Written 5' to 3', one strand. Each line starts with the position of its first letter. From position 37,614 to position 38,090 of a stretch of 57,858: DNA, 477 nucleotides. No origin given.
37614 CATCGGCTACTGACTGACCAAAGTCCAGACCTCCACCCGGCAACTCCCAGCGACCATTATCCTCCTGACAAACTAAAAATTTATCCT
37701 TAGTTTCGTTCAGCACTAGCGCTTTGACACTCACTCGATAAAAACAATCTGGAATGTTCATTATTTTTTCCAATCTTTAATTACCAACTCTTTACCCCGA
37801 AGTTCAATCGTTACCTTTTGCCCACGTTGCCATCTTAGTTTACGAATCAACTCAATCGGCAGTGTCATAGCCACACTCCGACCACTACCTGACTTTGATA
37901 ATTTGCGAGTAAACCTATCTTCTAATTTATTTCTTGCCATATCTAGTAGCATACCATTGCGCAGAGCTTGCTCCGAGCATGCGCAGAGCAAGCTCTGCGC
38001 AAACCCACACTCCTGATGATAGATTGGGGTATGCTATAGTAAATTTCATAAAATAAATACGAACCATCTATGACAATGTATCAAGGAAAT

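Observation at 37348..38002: AbrB/MazE-like small gene translationally coupled to a NUDIX hydrolase behind a perfect 16-bp palindrome: toxin-antitoxin-like architecture with an unusual partner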

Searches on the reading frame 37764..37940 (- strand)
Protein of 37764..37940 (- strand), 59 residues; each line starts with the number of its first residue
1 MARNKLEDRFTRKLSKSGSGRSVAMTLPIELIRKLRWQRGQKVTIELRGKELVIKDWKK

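Call 3: search_protein_families(library=pfam, proteins=[window:37764-37940:-], max_evalue=0.1)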
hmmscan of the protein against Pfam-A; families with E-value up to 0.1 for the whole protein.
seq(59 aa): 2 families
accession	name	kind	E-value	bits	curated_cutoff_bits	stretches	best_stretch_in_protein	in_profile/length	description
PF04014.23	MazE_antitoxin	-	9.5e-07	29.1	24.7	1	20-55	5-41/48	Antidote-toxin recognition MazE, bacterial antitoxin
PF09652.15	Cas_VVA1548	-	0.036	14.7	25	1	16-56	31-77/91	Putative CRISPR-associated protein (Cas_VVA1548)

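Call 9: search_protein_families(library=ncbifam, proteins=[window:37764-37940:-], max_evalue=0.1)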
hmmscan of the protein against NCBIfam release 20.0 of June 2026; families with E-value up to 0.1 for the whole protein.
seq(59 aa): 2 families
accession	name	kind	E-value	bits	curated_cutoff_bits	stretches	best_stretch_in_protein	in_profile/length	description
TIGR02609.1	doc_partner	hypoth_equivalog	0.0086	16.4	55.9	1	13-57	2-44/74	putative addiction module antidote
NF050106.1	TA_MazE_antitoxin_Deino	equivalog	0.082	13.1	65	0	25-53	3-31/65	type II toxin-antitoxin system MazE family antitoxin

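Call 10: search_protein_families(library=padloc, proteins=[window:37764-37940:-], max_evalue=0.1)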
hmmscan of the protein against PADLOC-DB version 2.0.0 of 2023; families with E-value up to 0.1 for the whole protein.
seq(59 aa): 1 family
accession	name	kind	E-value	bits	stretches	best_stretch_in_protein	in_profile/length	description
PDLC01635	Csx16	-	0.0063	14.8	1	9-55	22-76/91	"CAS-I,CAS-III; associated"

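Call 13: find_homologous_proteins(query=window:37764-37940:-, max_evalue=0.01)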
Query seq(59 aa) (59 aa): 2 proteins with E <= 0.01 among 2 candidates.
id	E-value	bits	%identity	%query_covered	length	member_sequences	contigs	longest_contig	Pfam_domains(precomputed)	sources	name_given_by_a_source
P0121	1.3e-29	118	100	100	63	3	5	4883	PF04014.24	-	-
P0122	3.1e-12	64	63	100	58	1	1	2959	PF04014.24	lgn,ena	-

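Call 15: find_encoding_contigs(protein=P0122, flank=3000)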
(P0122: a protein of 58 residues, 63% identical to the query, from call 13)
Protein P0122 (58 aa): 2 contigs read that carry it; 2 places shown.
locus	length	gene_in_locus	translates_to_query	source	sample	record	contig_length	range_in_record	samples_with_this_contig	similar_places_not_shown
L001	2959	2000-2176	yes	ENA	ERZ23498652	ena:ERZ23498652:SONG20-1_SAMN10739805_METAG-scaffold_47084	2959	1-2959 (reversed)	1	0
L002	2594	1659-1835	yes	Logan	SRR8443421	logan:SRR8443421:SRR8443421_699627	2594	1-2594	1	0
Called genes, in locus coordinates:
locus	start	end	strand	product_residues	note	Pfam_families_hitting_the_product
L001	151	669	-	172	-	PF00293:NUDIX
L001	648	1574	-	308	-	-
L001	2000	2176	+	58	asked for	PF04014:MazE_antitoxin (weak)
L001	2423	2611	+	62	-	-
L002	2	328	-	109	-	?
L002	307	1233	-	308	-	-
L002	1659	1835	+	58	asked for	PF04014:MazE_antitoxin (weak)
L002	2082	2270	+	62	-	-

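Call 16: find_encoding_contigs(protein=P0121, flank=5000)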
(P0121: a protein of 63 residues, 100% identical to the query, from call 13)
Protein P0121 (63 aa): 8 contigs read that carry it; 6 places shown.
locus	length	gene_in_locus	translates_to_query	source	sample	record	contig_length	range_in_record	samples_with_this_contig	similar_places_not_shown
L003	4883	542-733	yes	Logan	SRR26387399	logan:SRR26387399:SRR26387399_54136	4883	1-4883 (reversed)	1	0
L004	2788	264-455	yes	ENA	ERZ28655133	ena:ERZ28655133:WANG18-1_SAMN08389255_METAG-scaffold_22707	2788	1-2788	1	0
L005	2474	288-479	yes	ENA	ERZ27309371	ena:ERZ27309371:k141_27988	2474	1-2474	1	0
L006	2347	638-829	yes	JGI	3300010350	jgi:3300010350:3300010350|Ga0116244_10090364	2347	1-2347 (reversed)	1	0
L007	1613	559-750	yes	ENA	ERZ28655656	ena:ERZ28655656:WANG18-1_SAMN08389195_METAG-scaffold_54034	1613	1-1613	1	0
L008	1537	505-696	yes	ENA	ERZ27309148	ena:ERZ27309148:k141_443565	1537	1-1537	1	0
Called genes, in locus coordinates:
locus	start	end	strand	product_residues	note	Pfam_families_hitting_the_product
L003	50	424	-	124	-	PF23477:zf_Tbcl_2 (weak)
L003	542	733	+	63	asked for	PF04014:MazE_antitoxin (weak)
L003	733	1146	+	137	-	PF00293:NUDIX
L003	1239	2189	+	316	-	PF03976:PPK2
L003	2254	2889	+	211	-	PF13489:Methyltransf_23, PF03848:TehB, PF13847:Methyltransf_31, PF08241:Methyltransf_11, PF08242:Methyltransf_12 (weak), PF13649:Methyltransf_25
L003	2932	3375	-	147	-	-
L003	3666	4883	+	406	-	?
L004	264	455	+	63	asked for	PF04014:MazE_antitoxin (weak)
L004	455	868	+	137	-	PF00293:NUDIX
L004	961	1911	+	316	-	PF03976:PPK2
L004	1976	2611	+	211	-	PF13489:Methyltransf_23, PF03848:TehB, PF13847:Methyltransf_31, PF08241:Methyltransf_11, PF08242:Methyltransf_12 (weak), PF13649:Methyltransf_25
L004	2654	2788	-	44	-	?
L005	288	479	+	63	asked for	PF04014:MazE_antitoxin (weak)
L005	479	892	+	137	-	PF00293:NUDIX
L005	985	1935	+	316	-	PF03976:PPK2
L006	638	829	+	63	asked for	PF04014:MazE_antitoxin (weak)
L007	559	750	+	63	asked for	PF04014:MazE_antitoxin (weak)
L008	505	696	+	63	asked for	PF04014:MazE_antitoxin (weak)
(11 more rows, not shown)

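Call 39: search_protein_representatives(alignment_id=A3)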
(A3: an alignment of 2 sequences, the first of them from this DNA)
Query: 2 sequences, 59 profile positions. Proteins with E-value up to 0.001 (for the whole library): 383; up to 1e-10: 111; up to 1e-30: 0. The best 150 are listed.
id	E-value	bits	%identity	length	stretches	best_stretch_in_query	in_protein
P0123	2.5e-21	91.5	-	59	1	1-59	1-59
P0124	3.3e-19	84.7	-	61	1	1-58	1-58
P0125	2.7e-18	81.8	-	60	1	1-58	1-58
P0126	5.0e-18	80.9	-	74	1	1-59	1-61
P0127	1.3e-17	79.6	-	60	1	1-59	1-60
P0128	1.7e-17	79.3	-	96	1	1-58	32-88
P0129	2.2e-17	78.9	-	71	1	1-58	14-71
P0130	2.9e-17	78.5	-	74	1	1-59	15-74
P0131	4.4e-17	77.9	-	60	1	1-59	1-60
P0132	4.8e-17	77.8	-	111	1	1-57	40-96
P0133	4.8e-17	77.8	-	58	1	1-59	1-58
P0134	4.8e-17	77.8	-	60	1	1-59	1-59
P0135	1.1e-16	76.7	-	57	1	1-59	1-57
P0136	1.1e-16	76.6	-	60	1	1-59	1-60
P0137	1.4e-16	76.3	-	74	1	1-59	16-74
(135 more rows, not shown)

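Call 43: predict_structure(alignment_id=A3)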
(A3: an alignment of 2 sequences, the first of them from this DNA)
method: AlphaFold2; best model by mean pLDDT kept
length: 59 residues; sequences in the alignment: 2
mean_pLDDT: 57.5   pTM: 0.33
mean pLDDT of the five models: 57.5, 56.1, 53.8, 50.8, 49.5
residues with pLDDT >= 90: 0; 70-90: 0; 50-70: 54; < 50: 5
segments of 3 or more residues with pLDDT < 50: 1-4
pLDDT, mean of each block of 10 residues (from residue 1): 51 56 55 58 63 61
secondary structure, 60 per line:
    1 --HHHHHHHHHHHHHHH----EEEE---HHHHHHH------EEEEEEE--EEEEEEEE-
elements in order: H3-17 E22-25 H29-35 E42-48 E51-58

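Call 46: find_homologous_proteins(query=A4, max_evalue=0.00001)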
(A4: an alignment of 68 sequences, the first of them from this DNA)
Query A4 (68 sequences) (59 aa, profile of the alignment): 2886 proteins with E <= 0.00001 among 4213 candidates; the best 120 are listed.
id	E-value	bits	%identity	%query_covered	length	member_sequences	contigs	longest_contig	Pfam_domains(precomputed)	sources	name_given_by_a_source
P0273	6.1e-26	108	55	98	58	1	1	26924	-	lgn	-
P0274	8.4e-26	107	54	100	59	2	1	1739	PF04014.24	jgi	jgi:antitoxin component of MazEF toxin-antitoxin module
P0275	9.7e-26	107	61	100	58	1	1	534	PF04014.24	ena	-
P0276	1.1e-25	107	52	98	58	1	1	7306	PF04014.24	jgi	-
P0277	1.1e-25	107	61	100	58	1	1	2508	PF04014.24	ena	-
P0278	1.2e-25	107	59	100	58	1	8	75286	PF04014.24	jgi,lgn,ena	jgi:antitoxin component of MazEF toxin-antitoxin module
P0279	1.4e-25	107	58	100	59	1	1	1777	PF04014.24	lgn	-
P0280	1.5e-25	107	52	98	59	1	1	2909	PF04014.24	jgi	jgi:hypothetical protein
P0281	1.7e-25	106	46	100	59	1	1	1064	PF04014.24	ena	-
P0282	1.7e-25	106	57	98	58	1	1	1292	PF04014.24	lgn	-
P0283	1.7e-25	106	64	100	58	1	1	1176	PF04014.24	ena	-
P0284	1.8e-25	106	60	98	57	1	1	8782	PF04014.24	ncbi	-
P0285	1.8e-25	106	59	100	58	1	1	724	PF04014.24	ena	-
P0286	1.9e-25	106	54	100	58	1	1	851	PF04014.24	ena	-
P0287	2.0e-25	106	55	98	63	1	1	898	PF04014.24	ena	-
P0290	2.3e-25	106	59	98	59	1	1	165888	PF04014.24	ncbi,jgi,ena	-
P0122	3.9e-25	105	63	100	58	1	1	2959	PF04014.24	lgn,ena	-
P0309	6.7e-25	105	58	100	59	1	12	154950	PF04014.24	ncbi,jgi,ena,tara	tara:strand:- start:420 stop:599 length:180 start_codon:yes stop_codon:yes gene_type:complete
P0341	1.6e-24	103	54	100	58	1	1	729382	-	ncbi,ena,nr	ncbi:MAG: hypothetical protein KJI72_03810 [Patescibacteria group bacterium]|nr:hypothetical protein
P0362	2.2e-24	103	51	100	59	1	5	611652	-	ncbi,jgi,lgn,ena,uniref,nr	ncbi:hypothetical protein GW943_03340 [Candidatus Parcubacteria bacterium]|uniref:SpoVT-AbrB domain-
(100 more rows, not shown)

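Call 47: find_encoding_contigs(protein=P0341, flank=3500, max_places=2)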
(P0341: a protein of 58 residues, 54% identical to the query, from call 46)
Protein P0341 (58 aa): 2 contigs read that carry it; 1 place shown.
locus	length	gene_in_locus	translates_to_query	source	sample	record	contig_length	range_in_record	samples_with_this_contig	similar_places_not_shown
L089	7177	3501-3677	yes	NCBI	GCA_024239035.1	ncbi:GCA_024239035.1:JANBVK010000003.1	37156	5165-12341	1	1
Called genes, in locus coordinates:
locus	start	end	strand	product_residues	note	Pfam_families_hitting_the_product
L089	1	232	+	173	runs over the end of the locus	-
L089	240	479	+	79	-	-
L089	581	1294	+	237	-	PF00849:PseudoU_synth_2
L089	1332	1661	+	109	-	PF01245:Ribosomal_L19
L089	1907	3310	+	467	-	-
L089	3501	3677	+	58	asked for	-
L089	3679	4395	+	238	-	PF00106:adh_short, PF01370:Epimerase (faint), PF08659:KR, PF13561:adh_short_C2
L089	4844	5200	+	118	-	-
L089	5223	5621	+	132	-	-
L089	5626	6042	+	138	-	-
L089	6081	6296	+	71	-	-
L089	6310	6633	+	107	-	-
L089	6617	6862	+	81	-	-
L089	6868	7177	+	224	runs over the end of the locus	-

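Call 48: find_encoding_contigs(protein=P0362, flank=3500, max_places=2)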
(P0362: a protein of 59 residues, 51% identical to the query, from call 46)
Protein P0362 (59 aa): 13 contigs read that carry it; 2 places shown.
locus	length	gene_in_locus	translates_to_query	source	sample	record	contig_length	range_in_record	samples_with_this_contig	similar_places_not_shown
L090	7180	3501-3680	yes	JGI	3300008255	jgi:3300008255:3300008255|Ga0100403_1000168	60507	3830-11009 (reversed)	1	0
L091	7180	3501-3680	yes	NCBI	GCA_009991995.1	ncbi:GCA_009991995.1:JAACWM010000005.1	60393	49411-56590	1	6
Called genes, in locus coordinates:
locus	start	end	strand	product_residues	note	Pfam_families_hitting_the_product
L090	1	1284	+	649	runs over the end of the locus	PF01471:PG_binding_1 (weak)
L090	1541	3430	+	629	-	PF04932:Wzy_C, PF13432:TPR_16 (faint)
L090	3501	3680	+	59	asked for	-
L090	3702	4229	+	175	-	-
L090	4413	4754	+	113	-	-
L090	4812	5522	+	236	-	PF01844:HNH, PF14279:HNH_5 (weak)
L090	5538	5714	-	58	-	-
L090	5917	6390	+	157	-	PF07098:DUF1360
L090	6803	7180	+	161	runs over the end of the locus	PF00466:Ribosomal_L10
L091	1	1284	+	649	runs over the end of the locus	PF01471:PG_binding_1 (weak)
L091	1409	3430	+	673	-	PF04932:Wzy_C, PF13432:TPR_16 (faint)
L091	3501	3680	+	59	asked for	-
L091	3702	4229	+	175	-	-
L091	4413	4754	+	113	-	-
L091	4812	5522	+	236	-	PF01844:HNH, PF14279:HNH_5 (weak)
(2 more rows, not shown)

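Call 49: find_encoding_contigs(protein=P0290, flank=3500, max_places=2)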
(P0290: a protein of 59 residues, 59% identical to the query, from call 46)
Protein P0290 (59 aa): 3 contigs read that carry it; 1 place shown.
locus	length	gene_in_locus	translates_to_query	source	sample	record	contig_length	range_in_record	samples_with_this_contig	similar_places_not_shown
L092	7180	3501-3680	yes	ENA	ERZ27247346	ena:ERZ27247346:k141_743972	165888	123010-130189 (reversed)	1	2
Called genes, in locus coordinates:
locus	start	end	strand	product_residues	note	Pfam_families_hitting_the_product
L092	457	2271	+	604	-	PF13522:GATase_6, PF13537:GATase_7, PF01380:SIS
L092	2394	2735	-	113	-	PF04343:DUF488, PF22751:DUF488-N3a, PF22752:DUF488-N3i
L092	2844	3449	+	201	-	PF00565:SNase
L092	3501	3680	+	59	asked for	PF04014:MazE_antitoxin (faint)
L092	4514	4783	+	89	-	PF13376:OmdA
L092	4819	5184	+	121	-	-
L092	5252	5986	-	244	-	PF09864:MliC, PF03724:META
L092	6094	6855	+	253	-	PF01988:VIT1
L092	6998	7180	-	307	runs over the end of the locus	PF00890:FAD_binding_2 (faint), PF01134:GIDA (faint), PF01266:DAO (faint), PF03486:HI0933_like (faint), PF07992:Pyr_redox_2, PF12831:FAD_oxidored (weak), PF13738:Pyr_redox_3, PF00070:Pyr_redox (weak)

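Call 50: find_encoding_contigs(protein=P0309, flank=3500, max_places=2)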
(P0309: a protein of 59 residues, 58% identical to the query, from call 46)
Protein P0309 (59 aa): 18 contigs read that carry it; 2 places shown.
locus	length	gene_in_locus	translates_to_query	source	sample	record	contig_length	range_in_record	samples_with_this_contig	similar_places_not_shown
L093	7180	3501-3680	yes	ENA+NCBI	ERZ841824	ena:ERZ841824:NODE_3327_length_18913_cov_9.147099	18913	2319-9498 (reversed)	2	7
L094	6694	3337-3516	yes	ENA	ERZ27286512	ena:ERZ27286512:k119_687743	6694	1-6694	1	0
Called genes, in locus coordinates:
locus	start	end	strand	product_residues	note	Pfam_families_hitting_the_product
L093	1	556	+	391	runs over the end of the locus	PF00871:Acetate_kinase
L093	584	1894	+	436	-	PF00989:PAS, PF13426:PAS_9, PF00512:HisKA, PF13581:HATPase_c_2 (weak), PF02518:HATPase_c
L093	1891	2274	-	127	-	PF00072:Response_reg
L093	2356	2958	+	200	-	-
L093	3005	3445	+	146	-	PF00072:Response_reg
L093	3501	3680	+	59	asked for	PF04014:MazE_antitoxin (weak)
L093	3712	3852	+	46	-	-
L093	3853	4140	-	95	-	PF13376:OmdA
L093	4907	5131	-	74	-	-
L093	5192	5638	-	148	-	PF01668:SmpB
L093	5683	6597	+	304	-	PF01734:Patatin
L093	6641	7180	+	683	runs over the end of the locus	PF06480:FtsH_ext (weak), PF00004:AAA, PF17862:AAA_lid_3, PF01434:Peptidase_M41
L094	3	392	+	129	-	?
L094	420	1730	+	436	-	PF00989:PAS, PF13426:PAS_9, PF00512:HisKA, PF13581:HATPase_c_2 (weak), PF02518:HATPase_c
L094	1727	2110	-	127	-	PF00072:Response_reg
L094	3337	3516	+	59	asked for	PF04014:MazE_antitoxin (weak)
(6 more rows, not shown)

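Call 53: find_related_loci(query=A5, collection=metagenome_contigs, flank=3000)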
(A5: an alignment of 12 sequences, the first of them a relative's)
Query A5 (59 aa) in metagenome_contigs; peptide patterns used: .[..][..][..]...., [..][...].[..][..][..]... (x = any residue, [..] = any of these).
600 stretches matched a pattern (row limit reached: there are more); 478 encode a relative of the query (tblastn E <= 1e-3); the best 80 are kept; 80 distinct loci.
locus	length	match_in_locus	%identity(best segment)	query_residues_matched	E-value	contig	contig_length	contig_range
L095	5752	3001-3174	78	1-58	6e-26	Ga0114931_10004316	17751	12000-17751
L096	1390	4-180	76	1-59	8e-26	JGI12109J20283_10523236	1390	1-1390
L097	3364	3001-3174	81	1-59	2e-25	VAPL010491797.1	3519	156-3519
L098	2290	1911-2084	76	1-58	3e-25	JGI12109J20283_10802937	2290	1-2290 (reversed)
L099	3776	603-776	74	1-58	3e-25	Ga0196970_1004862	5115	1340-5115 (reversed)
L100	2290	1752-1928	76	1-59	4e-25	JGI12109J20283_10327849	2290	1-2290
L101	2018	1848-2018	74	1-57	4e-25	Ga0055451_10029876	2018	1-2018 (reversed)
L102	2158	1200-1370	75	2-58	4e-25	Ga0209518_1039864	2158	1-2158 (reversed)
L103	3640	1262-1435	71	1-58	1e-24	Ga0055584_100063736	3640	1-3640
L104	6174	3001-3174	69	2-59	6e-24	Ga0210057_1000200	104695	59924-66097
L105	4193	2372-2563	74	1-59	1e-23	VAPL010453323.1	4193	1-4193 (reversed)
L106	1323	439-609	76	1-58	1e-23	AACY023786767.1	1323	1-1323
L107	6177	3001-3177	69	1-59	4e-23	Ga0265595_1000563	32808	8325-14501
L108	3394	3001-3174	73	1-59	4e-23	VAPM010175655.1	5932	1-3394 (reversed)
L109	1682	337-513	64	1-59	5e-23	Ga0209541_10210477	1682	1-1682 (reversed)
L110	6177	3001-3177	68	1-59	2e-22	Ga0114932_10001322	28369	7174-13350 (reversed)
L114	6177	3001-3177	64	1-59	5e-22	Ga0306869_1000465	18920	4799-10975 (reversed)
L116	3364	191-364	69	1-59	1e-21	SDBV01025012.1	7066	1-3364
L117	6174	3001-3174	68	1-59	2e-21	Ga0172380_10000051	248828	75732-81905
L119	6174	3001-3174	66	1-59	2e-21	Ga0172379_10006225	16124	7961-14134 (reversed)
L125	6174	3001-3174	66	1-59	1e-20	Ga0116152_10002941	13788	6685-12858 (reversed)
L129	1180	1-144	77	12-59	3e-20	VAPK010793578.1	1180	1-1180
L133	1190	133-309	59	1-59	3e-20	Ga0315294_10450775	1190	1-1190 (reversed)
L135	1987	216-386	63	1-59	5e-20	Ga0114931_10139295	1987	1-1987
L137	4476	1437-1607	58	1-57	8e-20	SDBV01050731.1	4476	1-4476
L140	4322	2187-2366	62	1-59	1e-19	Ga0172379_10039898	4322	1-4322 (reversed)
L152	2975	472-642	62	1-58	3e-19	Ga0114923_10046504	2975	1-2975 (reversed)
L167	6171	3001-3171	61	1-57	2e-18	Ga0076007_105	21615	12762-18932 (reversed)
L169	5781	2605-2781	54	1-59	2e-18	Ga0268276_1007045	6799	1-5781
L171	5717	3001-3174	54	1-59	3e-18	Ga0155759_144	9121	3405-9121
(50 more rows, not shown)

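Call 58: predict_structure(alignment_id=A4)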
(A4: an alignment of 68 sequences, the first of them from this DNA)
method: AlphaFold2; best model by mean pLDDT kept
length: 59 residues; sequences in the alignment: 68
mean_pLDDT: 85.6   pTM: 0.56
mean pLDDT of the five models: 85.6, 80.2, 79.5, 79.0, 72.5
residues with pLDDT >= 90: 26; 70-90: 25; 50-70: 8; < 50: 0
segments of 3 or more residues with pLDDT < 50: none
pLDDT, mean of each block of 10 residues (from residue 1): 67 84 89 92 94 89
secondary structure, 60 per line:
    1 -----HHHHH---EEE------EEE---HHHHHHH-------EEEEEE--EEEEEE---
elements in order: H6-10 E14-16 E23-25 H29-35 E43-48 E51-56

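Call 63: fold_search(model_id=the predicted structure, library=pdb)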
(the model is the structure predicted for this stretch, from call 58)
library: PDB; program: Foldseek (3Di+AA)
matches with E <= 10: 80; with E <= 0.001: 0
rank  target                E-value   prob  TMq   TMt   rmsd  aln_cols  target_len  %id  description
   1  1ub4_C                8.9e-02  1.00  0.74  0.60   1.1        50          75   24  crystal structure of MazEF complex (released 2003-05-20)
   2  2mrn_MODEL_1_A        2.0e-01  1.00  0.67  0.60   1.9        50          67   24  Structure of truncated EcMazE (released 2015-02-04)
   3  5l6l_E                4.9e-01  0.95  0.58  0.54   2.7        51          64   31  Structure of Caulobacter crescentus VapBC1 bound to operator DNA (released 2016-12-28)
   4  2w1t_A                5.3e-01  0.99  0.68  0.24   1.5        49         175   20  Crystal Structure of B. subtilis SpoVT (released 2008-11-18)
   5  1yfb_A                5.6e-01  0.96  0.62  0.70   2.8        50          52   26  The solution structure of the N-domain of the transcription factor abrB (released 2005-04-12)
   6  9a4b_A                6.4e-01  0.97  0.65  0.41   2.7        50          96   26  Integrative model of ABRB-ATPE by crosslinking MS and deep learning (released 2024-09-18)
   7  2mru_MODEL_1_A        6.4e-01  0.91  0.57  0.65   3.1        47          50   28  Structure of truncated EcMazE-DNA complex (released 2015-02-04)
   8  2w1t_B                6.8e-01  0.99  0.68  0.24   1.5        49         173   22  Crystal Structure of B. subtilis SpoVT (released 2008-11-18)
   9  5k8j_A                7.7e-01  0.91  0.59  0.46   2.6        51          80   31  Structure of Caulobacter crescentus VapBC1 (apo form) (released 2016-12-28)
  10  1mvf_D                8.2e-01  0.97  0.65  0.84   1.2        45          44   24  MazE addiction antidote (released 2003-06-10)
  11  5l6m_A                1.1e+00  0.85  0.60  0.54   2.6        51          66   31  Structure of Caulobacter crescentus VapBC1 (VapB1deltaC:VapC1 form) (released 2016-12-28)
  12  7xi6_A                1.1e+00  0.28  0.35  0.36   4.4        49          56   10  Crystal structure of C56 from pSSVi (released 2023-04-19)
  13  2fy9_MODEL_1_A        1.2e+00  0.82  0.57  0.61   2.2        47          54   23  Solution Structure of the N-Terminal DNA Recognition Domain of the Bacillus Subtilis Transcription-State Regul (released 2006-05-23)
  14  3zvk_F                1.3e+00  0.75  0.54  0.42   2.4        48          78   23  Crystal structure of VapBC2 from Rickettsia felis bound to a DNA fragment from their promoter (released 2011-12-14)
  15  2k1n_MODEL_1_A        1.3e+00  0.60  0.48  0.51   3.7        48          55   25  DNA bound structure of the N-terminal domain of AbrB (released 2008-11-11)
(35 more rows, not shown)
